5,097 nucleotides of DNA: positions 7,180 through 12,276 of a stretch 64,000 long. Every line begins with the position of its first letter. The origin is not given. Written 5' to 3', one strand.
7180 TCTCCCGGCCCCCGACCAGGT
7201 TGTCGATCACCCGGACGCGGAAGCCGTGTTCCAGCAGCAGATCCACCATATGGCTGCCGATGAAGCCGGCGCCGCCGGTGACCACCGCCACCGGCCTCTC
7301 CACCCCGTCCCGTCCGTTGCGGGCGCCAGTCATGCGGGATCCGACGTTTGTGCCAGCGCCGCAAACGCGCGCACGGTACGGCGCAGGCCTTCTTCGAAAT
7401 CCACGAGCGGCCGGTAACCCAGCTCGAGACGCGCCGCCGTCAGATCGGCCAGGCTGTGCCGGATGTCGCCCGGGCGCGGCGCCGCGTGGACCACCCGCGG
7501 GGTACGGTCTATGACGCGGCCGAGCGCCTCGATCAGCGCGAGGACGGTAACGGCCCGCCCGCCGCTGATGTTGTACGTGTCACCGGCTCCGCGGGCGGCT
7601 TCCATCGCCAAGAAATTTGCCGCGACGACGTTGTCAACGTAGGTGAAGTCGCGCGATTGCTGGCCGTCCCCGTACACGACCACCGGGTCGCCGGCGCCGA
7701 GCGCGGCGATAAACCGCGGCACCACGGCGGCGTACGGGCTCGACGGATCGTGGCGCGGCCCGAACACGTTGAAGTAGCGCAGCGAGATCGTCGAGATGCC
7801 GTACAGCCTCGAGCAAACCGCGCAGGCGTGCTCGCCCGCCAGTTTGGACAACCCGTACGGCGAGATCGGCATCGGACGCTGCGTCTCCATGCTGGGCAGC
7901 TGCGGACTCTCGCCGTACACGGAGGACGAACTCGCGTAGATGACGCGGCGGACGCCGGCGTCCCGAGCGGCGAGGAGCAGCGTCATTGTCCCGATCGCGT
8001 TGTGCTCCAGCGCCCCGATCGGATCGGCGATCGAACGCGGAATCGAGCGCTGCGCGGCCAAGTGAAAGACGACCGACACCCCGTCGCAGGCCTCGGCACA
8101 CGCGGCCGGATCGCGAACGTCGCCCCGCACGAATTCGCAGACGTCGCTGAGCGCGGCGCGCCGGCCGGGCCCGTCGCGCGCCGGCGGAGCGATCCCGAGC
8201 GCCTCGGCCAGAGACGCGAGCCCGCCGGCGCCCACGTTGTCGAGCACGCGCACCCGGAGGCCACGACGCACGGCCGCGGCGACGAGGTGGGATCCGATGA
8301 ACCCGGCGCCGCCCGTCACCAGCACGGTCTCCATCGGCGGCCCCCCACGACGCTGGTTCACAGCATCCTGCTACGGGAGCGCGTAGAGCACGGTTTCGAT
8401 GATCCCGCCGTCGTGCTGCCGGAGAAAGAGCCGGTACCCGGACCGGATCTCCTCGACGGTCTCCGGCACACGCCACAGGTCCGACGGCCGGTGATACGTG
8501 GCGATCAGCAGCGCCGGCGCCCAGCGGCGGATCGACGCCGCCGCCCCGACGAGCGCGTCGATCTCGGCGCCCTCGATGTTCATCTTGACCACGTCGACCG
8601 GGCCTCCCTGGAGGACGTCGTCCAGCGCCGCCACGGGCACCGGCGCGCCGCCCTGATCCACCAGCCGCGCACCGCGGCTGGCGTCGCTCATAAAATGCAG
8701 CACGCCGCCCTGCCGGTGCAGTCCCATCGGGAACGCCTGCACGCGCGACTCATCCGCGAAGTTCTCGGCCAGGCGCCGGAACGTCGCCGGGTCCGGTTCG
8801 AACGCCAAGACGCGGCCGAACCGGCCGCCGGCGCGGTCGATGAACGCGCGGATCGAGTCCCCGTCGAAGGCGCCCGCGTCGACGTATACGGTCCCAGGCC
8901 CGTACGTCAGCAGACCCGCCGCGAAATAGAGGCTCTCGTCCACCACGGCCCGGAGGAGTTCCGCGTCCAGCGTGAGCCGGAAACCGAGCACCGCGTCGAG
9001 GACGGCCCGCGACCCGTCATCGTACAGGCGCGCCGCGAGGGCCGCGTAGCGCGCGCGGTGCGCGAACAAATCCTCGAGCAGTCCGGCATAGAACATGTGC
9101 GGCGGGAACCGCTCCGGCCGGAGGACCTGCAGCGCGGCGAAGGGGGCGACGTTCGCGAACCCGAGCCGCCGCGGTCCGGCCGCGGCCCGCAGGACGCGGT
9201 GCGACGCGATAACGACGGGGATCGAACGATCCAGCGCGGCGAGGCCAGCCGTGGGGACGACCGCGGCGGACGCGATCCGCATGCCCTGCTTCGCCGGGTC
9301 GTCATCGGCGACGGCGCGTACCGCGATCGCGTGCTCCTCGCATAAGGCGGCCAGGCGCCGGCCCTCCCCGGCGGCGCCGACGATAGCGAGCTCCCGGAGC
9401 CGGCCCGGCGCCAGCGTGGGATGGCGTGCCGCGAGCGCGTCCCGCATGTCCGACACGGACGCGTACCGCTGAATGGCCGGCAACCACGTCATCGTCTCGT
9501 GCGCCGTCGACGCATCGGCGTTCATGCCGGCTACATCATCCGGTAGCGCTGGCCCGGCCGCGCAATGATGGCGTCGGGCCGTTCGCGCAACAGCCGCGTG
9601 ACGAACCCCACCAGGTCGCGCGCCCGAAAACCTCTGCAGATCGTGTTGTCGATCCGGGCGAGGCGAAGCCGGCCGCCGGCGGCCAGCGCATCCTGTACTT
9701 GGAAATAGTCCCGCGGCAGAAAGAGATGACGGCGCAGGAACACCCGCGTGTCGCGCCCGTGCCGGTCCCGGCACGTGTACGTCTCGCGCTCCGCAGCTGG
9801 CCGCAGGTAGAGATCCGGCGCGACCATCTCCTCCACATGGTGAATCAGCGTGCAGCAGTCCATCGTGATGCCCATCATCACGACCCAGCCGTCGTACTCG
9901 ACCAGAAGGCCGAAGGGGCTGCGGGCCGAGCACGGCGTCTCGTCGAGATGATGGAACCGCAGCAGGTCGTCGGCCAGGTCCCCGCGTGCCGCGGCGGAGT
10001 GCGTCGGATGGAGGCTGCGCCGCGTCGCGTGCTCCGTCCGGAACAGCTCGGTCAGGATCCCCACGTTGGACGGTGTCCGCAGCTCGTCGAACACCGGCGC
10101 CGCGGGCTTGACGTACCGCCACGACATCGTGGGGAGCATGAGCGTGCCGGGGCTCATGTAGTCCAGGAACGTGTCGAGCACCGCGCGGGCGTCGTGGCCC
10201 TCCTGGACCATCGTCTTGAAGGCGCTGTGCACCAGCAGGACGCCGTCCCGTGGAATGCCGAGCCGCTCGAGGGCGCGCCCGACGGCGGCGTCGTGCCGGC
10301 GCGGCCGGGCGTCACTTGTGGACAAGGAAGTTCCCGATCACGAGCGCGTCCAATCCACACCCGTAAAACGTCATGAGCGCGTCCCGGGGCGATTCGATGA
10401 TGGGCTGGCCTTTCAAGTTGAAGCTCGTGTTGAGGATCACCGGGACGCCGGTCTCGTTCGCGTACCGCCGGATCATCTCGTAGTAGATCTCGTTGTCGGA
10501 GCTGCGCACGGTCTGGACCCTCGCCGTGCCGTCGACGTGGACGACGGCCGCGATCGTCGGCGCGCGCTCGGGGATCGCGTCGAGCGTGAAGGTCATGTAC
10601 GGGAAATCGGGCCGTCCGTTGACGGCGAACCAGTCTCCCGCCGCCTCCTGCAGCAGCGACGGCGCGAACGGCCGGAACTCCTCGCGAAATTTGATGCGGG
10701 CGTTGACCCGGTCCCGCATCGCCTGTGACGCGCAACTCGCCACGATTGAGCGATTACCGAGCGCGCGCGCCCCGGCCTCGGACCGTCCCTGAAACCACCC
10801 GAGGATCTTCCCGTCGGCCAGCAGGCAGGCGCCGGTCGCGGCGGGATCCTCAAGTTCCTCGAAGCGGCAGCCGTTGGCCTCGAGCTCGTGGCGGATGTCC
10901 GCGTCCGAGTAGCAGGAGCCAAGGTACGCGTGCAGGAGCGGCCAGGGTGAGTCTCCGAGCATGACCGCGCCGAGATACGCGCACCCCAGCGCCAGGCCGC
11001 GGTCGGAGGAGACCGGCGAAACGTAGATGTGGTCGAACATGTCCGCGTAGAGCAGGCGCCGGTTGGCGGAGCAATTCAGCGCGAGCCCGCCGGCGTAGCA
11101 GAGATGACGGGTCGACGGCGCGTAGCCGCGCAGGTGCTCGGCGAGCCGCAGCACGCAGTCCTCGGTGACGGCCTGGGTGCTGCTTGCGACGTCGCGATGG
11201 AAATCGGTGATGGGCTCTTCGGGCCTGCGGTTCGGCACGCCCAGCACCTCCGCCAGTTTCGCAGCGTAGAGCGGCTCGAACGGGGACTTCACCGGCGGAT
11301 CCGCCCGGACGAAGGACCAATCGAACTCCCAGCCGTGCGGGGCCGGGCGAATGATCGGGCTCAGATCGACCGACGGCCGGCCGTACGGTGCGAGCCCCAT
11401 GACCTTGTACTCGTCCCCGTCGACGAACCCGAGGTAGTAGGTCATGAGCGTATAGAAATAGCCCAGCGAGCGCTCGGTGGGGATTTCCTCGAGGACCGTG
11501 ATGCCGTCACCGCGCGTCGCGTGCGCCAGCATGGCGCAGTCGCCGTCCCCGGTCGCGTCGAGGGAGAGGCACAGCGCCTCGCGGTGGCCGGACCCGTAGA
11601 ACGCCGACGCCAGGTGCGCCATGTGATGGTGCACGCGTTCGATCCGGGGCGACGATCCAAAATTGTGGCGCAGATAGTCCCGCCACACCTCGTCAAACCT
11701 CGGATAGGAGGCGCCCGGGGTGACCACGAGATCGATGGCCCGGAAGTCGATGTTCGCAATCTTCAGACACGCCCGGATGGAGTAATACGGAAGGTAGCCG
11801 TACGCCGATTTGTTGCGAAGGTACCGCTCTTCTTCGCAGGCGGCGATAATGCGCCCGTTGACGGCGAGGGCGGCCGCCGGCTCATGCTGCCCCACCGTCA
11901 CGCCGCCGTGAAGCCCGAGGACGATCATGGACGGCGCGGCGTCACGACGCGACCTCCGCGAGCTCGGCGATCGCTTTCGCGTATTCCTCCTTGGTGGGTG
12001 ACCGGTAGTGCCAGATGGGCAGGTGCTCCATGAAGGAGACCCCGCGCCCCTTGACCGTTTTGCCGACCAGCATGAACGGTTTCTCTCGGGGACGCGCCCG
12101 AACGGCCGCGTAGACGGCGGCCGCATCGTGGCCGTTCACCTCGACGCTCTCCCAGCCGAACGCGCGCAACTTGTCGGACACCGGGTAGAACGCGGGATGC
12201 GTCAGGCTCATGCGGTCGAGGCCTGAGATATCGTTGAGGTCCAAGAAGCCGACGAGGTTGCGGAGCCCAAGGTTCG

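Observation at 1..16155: A 16-gene, single-strand operon that looks built to make a heavily decorated higher-carbon (C7/C8) nucleotide sugar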

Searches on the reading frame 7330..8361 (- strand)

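Call 5: search_protein_families(library=pfam, proteins=[window:7330-8361:-])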
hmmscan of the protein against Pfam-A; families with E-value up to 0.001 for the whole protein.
window:7330-8361:- (343 aa): 8 families
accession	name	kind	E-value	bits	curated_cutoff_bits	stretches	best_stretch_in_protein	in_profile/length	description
PF01370.27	Epimerase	-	3.1e-63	213.8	20.9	1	13-265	1-239/240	NAD dependent epimerase/dehydratase family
PF16363.11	GDP_Man_Dehyd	-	4e-53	181.4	27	1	14-329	1-332/332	GDP-mannose 4,6 dehydratase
PF01073.25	3Beta_HSD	-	2.1e-25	89.8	22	1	14-258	1-234/280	3-beta hydroxysteroid dehydrogenase/isomerase family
PF02719.21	Polysacc_synt_2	-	5.5e-17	62.3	20.2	1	13-289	1-252/293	Polysaccharide biosynthesis protein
PF04321.23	RmlD_sub_bind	-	1.1e-11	44.8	27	1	12-182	2-138/287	RmlD substrate binding domain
PF13460.12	NAD_binding_10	-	1.5e-10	41.7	27.2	1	73-156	39-109/184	NAD(P)H-binding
PF07993.18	NAD_binding_4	-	4.1e-08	33.1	20.1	1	15-246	1-255/258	Male sterility protein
PF05368.20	NmrA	-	4.5e-08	33.5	27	1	11-147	3-109/298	NmrA-like family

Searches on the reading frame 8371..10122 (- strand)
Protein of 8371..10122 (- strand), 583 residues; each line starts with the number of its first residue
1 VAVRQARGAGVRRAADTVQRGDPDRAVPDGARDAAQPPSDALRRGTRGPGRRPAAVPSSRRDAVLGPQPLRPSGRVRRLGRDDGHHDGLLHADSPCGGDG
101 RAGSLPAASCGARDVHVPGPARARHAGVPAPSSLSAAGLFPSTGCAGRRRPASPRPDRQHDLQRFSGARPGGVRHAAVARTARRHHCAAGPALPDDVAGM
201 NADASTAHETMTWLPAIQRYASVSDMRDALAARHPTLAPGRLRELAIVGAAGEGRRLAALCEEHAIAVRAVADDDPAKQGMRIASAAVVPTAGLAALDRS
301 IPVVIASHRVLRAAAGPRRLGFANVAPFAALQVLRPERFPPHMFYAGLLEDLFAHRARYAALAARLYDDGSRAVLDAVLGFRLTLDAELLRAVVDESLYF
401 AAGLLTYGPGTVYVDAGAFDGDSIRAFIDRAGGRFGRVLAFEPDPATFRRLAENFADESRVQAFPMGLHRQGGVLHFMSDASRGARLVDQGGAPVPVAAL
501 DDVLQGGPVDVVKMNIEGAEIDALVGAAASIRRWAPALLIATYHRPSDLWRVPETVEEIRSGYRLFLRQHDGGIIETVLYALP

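Call 5: search_protein_families(library=pfam, proteins=[window:8371-10122:-])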
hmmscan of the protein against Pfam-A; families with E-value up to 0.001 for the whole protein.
window:8371-10122:- (583 aa): 1 family
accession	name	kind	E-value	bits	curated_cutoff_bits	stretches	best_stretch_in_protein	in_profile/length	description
PF05050.19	Methyltransf_21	-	3.6e-13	50.4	22.7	1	415-560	1-163/173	Methyltransferase FkbM domain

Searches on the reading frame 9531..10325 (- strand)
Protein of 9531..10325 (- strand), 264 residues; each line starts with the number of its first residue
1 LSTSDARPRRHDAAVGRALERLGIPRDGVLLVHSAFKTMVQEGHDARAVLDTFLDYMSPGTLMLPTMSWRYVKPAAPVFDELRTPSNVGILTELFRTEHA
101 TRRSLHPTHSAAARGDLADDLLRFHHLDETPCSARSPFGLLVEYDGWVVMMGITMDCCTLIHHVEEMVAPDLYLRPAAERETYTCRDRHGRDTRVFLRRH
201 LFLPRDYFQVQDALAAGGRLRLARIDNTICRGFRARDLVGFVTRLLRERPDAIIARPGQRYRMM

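Call 5: search_protein_families(library=pfam, proteins=[window:9531-10325:-])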
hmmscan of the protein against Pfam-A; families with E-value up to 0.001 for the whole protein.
window:9531-10325:- (264 aa): 1 family
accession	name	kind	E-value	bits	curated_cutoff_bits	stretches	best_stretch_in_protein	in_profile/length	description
PF02522.19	Antibiotic_NAT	-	7.5e-43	147.2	25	1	31-246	1-231/232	Aminoglycoside 3-N-acetyltransferase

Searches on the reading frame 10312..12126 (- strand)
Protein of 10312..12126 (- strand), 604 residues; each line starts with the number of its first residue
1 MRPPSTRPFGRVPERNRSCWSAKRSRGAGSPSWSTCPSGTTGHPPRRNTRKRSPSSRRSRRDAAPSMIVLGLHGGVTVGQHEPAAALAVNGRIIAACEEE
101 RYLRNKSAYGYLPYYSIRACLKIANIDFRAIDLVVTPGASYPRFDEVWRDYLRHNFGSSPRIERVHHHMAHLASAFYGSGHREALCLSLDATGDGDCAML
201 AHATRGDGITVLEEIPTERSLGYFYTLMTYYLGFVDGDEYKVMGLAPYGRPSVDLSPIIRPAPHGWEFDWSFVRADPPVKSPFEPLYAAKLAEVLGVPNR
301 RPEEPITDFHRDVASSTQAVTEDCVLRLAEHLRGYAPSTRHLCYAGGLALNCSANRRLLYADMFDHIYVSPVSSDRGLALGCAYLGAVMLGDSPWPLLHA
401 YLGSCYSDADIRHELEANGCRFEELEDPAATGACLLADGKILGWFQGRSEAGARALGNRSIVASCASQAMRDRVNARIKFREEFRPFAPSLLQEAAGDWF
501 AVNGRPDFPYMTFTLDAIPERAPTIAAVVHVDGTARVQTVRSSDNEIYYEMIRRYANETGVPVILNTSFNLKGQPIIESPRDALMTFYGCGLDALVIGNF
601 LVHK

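Call 6: search_protein_families(library=pfam, proteins=[window:10312-12126:-])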
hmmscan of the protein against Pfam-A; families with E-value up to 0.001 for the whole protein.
window:10312-12126:- (604 aa): 2 families
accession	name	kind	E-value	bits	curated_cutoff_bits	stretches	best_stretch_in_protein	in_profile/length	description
PF16861.10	Carbam_trans_C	-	6.2e-65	218.3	27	1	434-604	2-170/170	Carbamoyltransferase C-terminus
PF02543.21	Carbam_trans_N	-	1.1e-33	117.6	24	1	162-383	127-345/346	Carbamoyltransferase N-terminus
